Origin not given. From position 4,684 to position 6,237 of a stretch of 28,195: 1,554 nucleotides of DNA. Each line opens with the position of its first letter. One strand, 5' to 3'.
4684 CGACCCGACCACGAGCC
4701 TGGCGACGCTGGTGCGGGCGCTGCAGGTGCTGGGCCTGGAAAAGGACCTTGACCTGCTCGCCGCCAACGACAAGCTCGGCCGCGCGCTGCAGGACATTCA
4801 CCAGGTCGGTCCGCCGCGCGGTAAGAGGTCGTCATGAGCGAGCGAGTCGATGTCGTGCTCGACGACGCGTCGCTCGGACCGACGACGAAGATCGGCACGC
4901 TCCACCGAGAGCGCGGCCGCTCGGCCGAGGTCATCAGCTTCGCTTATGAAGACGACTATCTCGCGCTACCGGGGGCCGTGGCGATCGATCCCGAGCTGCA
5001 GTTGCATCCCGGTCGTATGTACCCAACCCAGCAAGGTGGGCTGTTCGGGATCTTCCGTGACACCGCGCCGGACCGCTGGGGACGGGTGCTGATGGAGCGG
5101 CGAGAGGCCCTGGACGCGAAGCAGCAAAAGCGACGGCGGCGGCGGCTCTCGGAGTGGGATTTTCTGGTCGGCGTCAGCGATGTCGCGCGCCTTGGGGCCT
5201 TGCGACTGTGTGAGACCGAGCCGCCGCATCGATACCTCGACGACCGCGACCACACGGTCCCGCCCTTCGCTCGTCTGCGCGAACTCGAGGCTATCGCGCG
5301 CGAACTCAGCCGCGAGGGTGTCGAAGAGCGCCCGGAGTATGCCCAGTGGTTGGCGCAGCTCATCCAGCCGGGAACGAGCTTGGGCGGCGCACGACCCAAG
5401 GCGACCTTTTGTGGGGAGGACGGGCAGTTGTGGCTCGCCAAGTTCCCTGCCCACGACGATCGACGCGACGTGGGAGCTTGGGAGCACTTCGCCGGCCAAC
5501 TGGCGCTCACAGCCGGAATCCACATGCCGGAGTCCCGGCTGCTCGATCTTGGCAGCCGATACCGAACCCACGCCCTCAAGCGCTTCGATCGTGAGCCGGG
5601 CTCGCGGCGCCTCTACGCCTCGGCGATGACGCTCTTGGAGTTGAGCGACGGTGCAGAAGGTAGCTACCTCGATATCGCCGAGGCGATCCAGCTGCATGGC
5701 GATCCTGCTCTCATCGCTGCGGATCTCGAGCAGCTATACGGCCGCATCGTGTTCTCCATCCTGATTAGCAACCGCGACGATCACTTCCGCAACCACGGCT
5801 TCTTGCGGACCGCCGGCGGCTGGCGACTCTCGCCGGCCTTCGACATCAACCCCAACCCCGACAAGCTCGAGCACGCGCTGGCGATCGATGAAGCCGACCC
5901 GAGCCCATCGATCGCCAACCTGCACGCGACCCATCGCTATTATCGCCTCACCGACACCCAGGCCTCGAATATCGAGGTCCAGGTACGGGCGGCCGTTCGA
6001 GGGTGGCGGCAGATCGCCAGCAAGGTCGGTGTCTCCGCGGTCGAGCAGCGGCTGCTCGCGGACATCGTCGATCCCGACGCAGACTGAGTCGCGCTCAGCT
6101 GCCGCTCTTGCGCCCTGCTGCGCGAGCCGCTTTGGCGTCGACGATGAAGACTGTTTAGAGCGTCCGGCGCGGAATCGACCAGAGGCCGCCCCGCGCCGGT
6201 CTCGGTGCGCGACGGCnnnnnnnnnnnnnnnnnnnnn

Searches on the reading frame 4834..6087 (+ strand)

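Call 24: search_protein_families(library=pfam, proteins=[window:4834-6087:+], max_evalue=0.001)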
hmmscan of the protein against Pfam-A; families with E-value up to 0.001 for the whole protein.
window:4834-6087:+ (417 aa): 2 families
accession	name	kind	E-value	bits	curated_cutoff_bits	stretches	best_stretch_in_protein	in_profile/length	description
PF07804.18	HipA_C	-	2.3e-43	148.8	30.5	1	181-389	1-211/213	HipA-like C-terminal domain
PF13657.11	Couple_hipA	-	1.4e-07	32.4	22.5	1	17-97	7-80/99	HipA N-terminal domain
